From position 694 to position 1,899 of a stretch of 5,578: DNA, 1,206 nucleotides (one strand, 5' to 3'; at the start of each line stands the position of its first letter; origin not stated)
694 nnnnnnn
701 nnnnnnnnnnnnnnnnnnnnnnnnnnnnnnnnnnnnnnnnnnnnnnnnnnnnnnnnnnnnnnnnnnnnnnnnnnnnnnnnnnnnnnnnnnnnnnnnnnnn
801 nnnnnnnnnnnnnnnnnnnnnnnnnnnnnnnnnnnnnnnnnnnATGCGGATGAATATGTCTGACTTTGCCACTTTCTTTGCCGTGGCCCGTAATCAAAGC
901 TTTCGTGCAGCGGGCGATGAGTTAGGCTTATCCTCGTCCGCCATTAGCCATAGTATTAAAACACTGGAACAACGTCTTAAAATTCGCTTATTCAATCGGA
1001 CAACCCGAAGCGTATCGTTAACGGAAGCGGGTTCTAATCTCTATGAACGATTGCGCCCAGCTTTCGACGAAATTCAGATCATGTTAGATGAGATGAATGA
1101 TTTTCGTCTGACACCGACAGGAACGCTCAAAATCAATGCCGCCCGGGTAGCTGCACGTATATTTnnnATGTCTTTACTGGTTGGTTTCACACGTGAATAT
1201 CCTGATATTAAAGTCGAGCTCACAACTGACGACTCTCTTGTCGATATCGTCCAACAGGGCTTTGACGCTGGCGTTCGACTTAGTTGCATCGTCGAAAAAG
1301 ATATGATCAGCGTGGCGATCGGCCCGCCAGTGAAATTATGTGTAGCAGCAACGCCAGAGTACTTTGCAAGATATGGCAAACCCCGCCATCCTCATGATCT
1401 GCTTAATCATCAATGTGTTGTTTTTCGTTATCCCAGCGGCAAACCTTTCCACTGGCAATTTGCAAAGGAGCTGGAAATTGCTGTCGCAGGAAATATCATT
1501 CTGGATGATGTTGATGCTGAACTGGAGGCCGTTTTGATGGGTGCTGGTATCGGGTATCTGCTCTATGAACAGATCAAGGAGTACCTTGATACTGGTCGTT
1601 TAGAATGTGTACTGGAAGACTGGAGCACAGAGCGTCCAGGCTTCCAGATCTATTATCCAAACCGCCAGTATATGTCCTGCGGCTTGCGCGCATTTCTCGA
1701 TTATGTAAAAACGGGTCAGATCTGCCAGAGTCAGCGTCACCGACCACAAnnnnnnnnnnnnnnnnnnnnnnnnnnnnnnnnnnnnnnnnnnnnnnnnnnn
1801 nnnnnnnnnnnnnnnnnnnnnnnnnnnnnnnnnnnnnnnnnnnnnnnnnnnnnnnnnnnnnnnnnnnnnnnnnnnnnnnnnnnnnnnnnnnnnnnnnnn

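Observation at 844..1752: LysR-type regulator ycaN split by a single in-frame TAA (1165-1167) between its DNA-binding and effector domains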

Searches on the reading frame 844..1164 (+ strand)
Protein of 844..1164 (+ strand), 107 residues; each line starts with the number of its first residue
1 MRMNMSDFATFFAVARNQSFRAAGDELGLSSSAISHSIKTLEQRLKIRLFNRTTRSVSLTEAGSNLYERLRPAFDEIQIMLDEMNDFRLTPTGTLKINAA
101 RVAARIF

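Call 28: list_cluster_members(proteins=[window:844-1164:+, window:1168-1749:+, L002:4101-5006:+])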
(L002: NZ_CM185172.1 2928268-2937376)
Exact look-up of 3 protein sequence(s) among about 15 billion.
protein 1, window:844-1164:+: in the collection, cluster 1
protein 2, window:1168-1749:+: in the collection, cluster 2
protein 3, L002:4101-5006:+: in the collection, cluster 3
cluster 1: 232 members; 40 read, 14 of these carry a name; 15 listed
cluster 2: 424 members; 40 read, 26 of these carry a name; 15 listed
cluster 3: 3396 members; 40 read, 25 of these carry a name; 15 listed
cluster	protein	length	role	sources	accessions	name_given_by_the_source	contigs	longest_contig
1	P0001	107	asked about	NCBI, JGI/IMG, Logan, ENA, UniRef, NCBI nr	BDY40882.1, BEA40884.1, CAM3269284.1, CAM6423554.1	LysR family transcriptional regulator [Escherichia coli] | DNA-binding transcriptional LysR family regulator | DNA-binding transcriptional regulator n=21 Tax=Enterobacteriaceae TaxID=543 ...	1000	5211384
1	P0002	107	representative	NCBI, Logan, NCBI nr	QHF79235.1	LysR family transcriptional regulator [Escherichia coli]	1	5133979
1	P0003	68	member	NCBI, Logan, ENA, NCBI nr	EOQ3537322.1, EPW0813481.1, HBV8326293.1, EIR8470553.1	LysR family transcriptional regulator, partial [Escherichia coli] | LysR family transcriptional regulator [Escherichia coli]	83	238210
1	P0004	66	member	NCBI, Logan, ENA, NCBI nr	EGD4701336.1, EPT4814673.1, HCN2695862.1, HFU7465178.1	LysR family transcriptional regulator, partial [Shigella sonnei] | LysR family transcriptional regulator [Escherichia coli]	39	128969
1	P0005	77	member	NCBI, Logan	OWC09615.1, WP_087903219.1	LysR family transcriptional regulator, partial [Escherichia coli]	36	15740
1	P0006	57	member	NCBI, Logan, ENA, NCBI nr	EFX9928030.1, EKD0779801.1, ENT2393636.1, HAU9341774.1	LysR family transcriptional regulator, partial [Shigella sonnei] | LysR family transcriptional regulator [Shigella sonnei]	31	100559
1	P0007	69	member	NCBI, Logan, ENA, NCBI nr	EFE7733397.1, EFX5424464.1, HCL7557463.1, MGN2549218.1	LysR family transcriptional regulator, partial [Escherichia coli] | LysR family transcriptional regulator [Escherichia coli]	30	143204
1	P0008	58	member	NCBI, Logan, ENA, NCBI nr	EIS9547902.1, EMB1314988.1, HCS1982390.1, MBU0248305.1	LysR family transcriptional regulator, partial [Escherichia coli] | LysR family transcriptional regulator [Escherichia coli]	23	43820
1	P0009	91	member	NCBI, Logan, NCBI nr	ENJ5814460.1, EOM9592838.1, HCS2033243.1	LysR family transcriptional regulator, partial [Shigella sonnei] | LysR family transcriptional regulator [Shigella sonnei]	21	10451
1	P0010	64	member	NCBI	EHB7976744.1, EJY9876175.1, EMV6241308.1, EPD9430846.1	LysR family transcriptional regulator, partial [Escherichia coli]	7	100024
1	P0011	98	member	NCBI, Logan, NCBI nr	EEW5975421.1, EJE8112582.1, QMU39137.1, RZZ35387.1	LysR family transcriptional regulator [Escherichia coli]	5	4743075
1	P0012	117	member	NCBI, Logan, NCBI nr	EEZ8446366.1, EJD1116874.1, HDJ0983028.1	LysR family transcriptional regulator [Escherichia coli]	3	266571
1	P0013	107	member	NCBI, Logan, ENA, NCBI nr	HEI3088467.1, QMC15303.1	TPA: LysR family transcriptional regulator [Escherichia coli] | LysR family transcriptional regulator [Escherichia coli]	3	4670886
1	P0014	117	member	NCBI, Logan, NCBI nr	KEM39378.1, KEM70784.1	bacterial regulatory helix-turn-helix, lysR family protein [Escherichia coli ...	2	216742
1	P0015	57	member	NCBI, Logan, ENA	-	-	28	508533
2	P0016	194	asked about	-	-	LysR family transcriptional regulator [Escherichia coli] | DNA-binding transcriptional LysR family regulator | DNA-binding transcriptional regulator n=24 Tax=Escherichia coli TaxID=562 ...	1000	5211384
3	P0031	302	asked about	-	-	LysR family transcriptional regulator [Escherichia coli] | DNA-binding transcriptional LysR family regulator | Uncharacterized HTH-type transcriptional regulator YcaN n=8 Tax=Enterobacteriaceae ...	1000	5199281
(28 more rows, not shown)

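Call 36: predict_structure(protein=P0031)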
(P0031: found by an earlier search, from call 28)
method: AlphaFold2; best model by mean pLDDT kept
length: 302 residues; sequences in the alignment: 1
mean_pLDDT: 34.0   pTM: 0.28
mean pLDDT of the five models: 34.0, 33.2, 32.3, 32.2, 30.8
residues with pLDDT >= 90: 0; 70-90: 0; 50-70: 5; < 50: 297
segments of 3 or more residues with pLDDT < 50: 1-242, 251-302
pLDDT, mean of each block of 10 residues (from residue 1): 28 36 35 37 35 36 36 37 31 28 39 38 32 29 24 25 32 33 33 41 30 25 31 38 50 44 32 31 40 38 30
secondary structure, 60 per line:
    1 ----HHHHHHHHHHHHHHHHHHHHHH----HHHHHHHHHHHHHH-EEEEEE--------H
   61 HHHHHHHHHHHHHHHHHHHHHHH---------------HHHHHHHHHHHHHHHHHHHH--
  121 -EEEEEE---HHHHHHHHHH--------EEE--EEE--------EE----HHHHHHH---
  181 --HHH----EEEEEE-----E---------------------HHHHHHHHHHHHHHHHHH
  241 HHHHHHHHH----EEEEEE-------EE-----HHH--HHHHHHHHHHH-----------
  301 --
elements in order: H5-26 H31-44 E46-51 H60-83 H99-118 E122-127 H131-140 E149-151 E154-156 H171-177 E190-195 H223-249 E254-259 H279-289

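Call 40: search_protein_representatives(protein=P0031)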
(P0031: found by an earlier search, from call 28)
Query: 302 residues. Proteins with E-value up to 0.001 (for the whole library): 79961; up to 1e-10: 20737; up to 1e-30: 2030. The best 150 are listed.
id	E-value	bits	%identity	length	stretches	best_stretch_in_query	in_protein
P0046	2.0e-169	578.3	99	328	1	1-262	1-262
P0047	1.8e-114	397.9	98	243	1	1-187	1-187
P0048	6.9e-106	369.8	97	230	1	1-181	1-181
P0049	8.1e-102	356.4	99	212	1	146-302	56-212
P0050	2.2e-87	309.1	49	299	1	3-289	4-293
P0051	1.4e-84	299.8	98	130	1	173-302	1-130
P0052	2.0e-81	289.5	49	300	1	5-289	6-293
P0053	8.4e-80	284.2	46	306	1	7-298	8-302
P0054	4.7e-77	275.1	44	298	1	2-290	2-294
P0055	2.0e-75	269.8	47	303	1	3-290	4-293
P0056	5.1e-75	268.5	45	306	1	1-292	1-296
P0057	1.6e-74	266.9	45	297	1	2-289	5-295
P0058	1.1e-72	260.8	43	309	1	4-291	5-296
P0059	1.1e-72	260.8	42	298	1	3-289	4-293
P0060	5.0e-72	258.7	46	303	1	2-291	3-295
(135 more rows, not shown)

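Call 45: predict_structure(alignment_id=A3)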
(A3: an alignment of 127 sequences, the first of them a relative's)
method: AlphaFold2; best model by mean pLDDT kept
length: 302 residues; sequences in the alignment: 127
mean_pLDDT: 95.2   pTM: 0.84
mean pLDDT of the five models: 95.2, 95.2, 94.4, 94.0, 94.0
residues with pLDDT >= 90: 278; 70-90: 19; 50-70: 4; < 50: 1
segments of 3 or more residues with pLDDT < 50: none
pLDDT, mean of each block of 10 residues (from residue 1): 90 98 98 97 98 96 98 96 90 97 95 97 97 96 95 95 97 99 98 96 95 98 97 98 97 98 95 92 96 74 48
secondary structure, 60 per line:
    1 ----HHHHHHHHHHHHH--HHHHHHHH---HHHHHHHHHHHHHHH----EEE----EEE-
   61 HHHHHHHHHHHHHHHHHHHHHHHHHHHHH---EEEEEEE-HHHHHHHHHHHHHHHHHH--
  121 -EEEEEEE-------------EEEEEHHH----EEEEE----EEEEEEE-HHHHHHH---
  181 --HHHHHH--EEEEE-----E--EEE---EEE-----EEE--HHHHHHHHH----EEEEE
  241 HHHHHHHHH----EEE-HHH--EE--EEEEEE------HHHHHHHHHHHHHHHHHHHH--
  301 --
elements in order: H5-17 H20-27 H31-45 E50-52 E57-59 H61-89 E93-99 H101-118 E122-128 E142-146 E154-158 E163-169 H171-177 H183-188 E191-195 E204-206 E210-212 E218-220 H223-231 E236-240 H241-249 E254-256 E267-272 H279-298

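Call 52: find_encoding_contigs(protein=P0031, flank=500, max_places=1)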
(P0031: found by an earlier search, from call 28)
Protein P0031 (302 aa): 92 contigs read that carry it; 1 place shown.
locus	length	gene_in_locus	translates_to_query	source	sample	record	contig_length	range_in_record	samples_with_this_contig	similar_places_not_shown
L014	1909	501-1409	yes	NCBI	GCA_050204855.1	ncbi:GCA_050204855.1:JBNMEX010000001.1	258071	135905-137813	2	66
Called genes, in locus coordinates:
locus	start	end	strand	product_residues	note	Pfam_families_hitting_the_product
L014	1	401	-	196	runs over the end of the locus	PF02525:Flavodoxin_2, PF03358:FMN_red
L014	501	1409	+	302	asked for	PF00126:HTH_1, PF03466:LysR_substrate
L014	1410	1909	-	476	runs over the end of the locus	PF00324:AA_permease, PF13520:AA_permease_2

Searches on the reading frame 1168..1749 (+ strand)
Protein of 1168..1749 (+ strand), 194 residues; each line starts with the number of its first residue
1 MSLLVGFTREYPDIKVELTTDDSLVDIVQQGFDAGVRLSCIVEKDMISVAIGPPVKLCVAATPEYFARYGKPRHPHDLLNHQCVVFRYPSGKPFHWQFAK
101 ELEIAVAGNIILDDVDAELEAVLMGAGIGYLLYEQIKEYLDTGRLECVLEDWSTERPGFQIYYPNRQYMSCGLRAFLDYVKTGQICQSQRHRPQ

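Call 17: find_encoding_contigs(protein=window:1168-1749:+, flank=6000, max_places=10)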
Protein window:1168-1749:+ (194 aa): 26 contigs read that carry it; 9 places shown.
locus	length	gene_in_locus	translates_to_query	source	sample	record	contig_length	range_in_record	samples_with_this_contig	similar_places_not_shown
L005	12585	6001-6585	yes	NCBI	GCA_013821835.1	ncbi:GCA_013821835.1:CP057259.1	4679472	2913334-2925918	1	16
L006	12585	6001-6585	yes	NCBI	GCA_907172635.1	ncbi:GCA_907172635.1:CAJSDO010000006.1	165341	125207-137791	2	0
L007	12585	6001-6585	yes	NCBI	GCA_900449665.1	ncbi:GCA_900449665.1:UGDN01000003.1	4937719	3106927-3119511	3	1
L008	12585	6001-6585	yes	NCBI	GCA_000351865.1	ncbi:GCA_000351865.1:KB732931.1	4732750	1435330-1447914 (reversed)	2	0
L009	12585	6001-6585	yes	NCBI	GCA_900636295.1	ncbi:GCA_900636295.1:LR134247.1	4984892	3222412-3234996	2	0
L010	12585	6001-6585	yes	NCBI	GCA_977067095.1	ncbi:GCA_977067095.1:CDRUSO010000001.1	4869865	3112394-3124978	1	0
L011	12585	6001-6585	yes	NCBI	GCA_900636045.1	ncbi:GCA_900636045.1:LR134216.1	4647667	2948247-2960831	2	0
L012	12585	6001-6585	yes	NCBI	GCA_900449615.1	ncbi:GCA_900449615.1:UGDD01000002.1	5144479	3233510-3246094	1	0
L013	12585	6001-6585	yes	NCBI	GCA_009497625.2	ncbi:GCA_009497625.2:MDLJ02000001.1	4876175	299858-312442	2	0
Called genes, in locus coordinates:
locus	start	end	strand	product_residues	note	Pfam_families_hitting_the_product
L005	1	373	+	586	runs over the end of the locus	PF02624:YcaO, PF18381:YcaO_C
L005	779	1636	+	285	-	PF01226:Form_Nir_trans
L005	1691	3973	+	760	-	PF02901:PFL-like, PF01228:Gly_radical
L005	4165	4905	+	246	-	PF13353:Fer4_12, PF04055:Radical_SAM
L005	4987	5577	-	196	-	PF02525:Flavodoxin_2, PF03358:FMN_red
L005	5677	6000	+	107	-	PF00126:HTH_1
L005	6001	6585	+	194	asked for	PF03466:LysR_substrate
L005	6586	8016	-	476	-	PF00324:AA_permease, PF13520:AA_permease_2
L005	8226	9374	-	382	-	PF00083:Sugar_tr (weak), PF07690:MFS_1, PF06779:MFS_4, PF07690:MFS_1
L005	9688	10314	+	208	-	PF00857:Isochorismatase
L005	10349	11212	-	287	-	PF04976:DmsC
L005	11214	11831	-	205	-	PF12797:Fer4_2 (weak), PF13187:Fer4_9 (faint), PF13237:Fer4_10 (faint), PF13247:Fer4_11, PF12838:Fer4_7 (weak), PF12797:Fer4_2 (weak), PF00037:Fer4, PF12837:Fer4_6, +2 more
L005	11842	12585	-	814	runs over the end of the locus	PF04879:Molybdop_Fe4S4, PF00384:Molybdopterin, PF01568:Molydop_binding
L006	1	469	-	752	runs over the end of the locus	PF05840:Phage_GPA, PF23343:REP_ORF2-G2P (weak)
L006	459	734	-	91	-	PF17399:DUF5405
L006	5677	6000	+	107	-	PF00126:HTH_1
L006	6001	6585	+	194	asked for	PF03466:LysR_substrate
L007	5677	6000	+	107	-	PF00126:HTH_1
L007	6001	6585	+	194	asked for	PF03466:LysR_substrate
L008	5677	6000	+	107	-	PF00126:HTH_1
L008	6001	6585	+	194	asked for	PF03466:LysR_substrate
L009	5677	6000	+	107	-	PF00126:HTH_1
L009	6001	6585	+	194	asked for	PF03466:LysR_substrate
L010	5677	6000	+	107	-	PF00126:HTH_1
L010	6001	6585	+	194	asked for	PF03466:LysR_substrate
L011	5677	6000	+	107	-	PF00126:HTH_1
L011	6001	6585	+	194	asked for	PF03466:LysR_substrate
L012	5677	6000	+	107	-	PF00126:HTH_1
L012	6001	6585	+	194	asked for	PF03466:LysR_substrate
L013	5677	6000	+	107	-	PF00126:HTH_1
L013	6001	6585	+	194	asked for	PF03466:LysR_substrate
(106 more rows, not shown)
